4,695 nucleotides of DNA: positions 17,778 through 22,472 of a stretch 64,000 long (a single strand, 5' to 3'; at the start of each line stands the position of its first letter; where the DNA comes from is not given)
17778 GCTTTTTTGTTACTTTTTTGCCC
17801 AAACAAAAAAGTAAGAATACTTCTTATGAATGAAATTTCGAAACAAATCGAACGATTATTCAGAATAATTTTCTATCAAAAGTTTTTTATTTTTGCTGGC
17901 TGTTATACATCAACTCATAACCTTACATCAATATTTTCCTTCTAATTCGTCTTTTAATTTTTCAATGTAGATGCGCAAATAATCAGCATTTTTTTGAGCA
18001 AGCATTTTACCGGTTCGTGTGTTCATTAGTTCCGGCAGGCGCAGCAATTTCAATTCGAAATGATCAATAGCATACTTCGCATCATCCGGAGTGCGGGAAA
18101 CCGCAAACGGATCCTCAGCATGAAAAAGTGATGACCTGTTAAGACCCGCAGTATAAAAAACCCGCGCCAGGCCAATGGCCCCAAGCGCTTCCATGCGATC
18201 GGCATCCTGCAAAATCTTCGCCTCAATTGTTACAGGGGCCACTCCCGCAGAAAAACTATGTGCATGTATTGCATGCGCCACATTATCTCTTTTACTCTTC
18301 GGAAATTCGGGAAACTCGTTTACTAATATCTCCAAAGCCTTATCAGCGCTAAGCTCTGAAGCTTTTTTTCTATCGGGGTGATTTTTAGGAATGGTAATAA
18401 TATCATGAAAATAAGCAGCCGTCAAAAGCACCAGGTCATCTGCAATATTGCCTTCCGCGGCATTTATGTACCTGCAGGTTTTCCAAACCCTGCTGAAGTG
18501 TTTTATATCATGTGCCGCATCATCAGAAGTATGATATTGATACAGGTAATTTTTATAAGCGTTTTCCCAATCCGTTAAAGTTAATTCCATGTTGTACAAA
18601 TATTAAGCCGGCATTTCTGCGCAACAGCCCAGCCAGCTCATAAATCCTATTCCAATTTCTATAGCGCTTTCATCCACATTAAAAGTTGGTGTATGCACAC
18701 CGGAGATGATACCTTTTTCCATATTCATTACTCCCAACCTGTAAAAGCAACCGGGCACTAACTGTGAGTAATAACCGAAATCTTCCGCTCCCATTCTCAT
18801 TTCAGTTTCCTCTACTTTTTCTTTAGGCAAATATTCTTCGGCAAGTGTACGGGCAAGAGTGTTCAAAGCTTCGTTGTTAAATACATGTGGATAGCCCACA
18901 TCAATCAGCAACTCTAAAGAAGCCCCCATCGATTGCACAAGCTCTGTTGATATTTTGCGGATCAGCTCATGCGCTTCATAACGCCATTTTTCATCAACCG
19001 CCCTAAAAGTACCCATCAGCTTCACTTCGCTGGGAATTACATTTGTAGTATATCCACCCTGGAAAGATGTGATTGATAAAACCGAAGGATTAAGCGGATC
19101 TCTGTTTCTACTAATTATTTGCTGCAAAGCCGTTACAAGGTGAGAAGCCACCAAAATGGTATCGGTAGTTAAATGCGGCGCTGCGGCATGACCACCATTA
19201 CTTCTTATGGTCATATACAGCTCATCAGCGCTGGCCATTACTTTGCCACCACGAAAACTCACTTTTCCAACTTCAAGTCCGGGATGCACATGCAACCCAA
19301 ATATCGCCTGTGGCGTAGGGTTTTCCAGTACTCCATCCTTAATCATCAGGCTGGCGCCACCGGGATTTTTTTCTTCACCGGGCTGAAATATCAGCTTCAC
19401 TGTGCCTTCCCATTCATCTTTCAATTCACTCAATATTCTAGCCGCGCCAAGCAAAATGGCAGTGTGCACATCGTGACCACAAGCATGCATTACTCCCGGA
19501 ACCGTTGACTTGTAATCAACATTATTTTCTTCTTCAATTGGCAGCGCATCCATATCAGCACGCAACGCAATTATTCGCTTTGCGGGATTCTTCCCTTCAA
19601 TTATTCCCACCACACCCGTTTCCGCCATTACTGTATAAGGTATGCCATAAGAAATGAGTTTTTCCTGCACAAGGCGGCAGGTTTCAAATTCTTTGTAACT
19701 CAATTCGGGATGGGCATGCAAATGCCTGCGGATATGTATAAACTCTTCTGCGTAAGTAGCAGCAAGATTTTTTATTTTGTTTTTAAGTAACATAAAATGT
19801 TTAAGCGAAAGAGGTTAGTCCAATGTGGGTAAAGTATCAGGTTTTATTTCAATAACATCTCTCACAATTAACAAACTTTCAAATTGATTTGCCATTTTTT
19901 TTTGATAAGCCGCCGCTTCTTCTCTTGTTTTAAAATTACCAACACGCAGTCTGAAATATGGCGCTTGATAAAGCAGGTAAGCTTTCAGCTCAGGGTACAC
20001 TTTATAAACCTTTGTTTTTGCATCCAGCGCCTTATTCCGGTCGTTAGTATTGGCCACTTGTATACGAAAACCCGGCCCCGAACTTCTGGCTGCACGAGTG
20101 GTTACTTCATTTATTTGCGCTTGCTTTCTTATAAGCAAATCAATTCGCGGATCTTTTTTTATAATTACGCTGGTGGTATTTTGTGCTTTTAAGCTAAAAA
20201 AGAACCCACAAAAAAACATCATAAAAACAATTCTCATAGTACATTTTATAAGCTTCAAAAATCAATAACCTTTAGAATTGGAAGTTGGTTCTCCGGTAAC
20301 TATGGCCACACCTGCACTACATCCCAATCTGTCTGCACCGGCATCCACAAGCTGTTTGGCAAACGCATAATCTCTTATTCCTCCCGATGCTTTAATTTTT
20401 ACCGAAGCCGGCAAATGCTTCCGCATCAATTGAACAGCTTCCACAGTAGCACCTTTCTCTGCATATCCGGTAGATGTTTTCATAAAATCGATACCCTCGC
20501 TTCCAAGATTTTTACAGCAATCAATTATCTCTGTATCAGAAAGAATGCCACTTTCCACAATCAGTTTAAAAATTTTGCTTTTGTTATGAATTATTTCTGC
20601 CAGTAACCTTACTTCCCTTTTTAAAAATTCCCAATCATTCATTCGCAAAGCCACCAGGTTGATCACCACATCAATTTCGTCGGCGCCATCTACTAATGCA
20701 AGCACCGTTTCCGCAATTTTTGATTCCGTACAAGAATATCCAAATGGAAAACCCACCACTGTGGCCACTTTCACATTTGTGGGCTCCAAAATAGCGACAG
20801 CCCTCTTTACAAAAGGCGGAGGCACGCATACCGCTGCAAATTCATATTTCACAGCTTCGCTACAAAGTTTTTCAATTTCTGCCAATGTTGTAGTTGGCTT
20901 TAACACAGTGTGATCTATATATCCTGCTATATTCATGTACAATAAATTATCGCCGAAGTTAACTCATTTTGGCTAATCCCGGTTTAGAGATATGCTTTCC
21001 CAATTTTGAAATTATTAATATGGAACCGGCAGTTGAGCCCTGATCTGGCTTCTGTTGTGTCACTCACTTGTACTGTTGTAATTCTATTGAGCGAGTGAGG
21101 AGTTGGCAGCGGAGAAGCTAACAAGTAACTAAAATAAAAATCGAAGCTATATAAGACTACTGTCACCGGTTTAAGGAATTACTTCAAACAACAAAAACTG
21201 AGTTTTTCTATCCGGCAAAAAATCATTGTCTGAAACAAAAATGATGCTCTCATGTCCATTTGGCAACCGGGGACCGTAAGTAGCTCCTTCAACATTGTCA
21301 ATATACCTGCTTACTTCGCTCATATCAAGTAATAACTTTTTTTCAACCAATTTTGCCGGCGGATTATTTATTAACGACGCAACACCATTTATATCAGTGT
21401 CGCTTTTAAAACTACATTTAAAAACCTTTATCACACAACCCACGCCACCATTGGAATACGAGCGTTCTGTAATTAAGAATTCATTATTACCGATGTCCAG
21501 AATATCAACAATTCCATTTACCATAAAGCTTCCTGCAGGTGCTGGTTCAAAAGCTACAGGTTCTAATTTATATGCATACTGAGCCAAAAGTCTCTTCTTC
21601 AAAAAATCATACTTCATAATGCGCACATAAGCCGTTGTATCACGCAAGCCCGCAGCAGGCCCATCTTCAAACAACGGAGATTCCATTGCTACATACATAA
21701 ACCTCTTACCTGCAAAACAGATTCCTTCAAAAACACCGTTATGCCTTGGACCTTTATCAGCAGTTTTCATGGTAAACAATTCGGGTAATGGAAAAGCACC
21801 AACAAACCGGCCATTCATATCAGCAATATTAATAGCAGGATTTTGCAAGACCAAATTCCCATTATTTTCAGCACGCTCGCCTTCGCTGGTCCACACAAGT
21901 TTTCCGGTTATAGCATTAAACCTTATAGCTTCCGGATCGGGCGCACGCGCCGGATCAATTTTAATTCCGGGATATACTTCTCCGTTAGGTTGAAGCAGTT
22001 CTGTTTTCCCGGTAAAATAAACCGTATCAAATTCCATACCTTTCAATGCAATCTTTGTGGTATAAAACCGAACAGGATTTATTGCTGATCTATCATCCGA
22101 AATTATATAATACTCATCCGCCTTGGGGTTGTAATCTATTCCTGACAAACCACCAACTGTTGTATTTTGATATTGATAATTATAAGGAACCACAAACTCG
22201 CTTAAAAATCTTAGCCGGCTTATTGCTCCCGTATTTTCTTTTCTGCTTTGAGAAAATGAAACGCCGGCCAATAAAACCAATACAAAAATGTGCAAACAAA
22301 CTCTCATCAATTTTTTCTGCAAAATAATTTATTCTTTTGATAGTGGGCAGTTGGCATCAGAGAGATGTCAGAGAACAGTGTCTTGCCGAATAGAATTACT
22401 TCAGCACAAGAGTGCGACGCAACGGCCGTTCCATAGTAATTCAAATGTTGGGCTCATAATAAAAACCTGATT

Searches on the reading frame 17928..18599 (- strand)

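Call 67: search_protein_families(library=pfam, proteins=[window:17928-18599:-], max_evalue=0.00001)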
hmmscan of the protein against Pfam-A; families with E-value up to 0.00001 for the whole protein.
window:17928-18599:- (223 aa): 1 family
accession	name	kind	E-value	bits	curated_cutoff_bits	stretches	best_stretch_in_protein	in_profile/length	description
PF01966.28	HD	-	1.1e-12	48.7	22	1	32-138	2-115/116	HD domain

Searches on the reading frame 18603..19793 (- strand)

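Call 67: search_protein_families(library=pfam, proteins=[window:18603-19793:-], max_evalue=0.00001)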
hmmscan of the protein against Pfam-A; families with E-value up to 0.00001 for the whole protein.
window:18603-19793:- (396 aa): 2 families
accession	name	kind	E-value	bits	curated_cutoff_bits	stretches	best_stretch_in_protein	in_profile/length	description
PF01546.33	Peptidase_M20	-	7.9e-43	147.2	24.6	1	76-385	1-200/206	Peptidase family M20/M25/M40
PF07687.19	M20_dimer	-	3.9e-12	46.5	21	1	194-282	11-99/107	Peptidase dimerisation domain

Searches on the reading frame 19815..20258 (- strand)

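Call 67: search_protein_families(library=pfam, proteins=[window:19815-20258:-], max_evalue=0.00001)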
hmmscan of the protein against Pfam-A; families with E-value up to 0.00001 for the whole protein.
window:19815-20258:- (147 aa): 1 family
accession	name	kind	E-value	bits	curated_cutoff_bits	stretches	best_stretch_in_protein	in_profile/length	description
PF05036.18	SPOR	-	2.8e-09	37.6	21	1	61-126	2-69/76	SPOR domain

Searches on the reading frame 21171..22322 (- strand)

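Call 55: search_protein_families(library=pfam, proteins=[window:21171-22322:-], max_evalue=0.001)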
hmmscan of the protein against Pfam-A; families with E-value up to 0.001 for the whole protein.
window:21171-22322:- (383 aa): 1 family
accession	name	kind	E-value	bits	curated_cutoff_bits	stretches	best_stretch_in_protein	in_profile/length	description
PF13449.12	Phytase-like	-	6.1e-68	230.2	27.6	1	54-368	1-284/284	Esterase-like activity of phytase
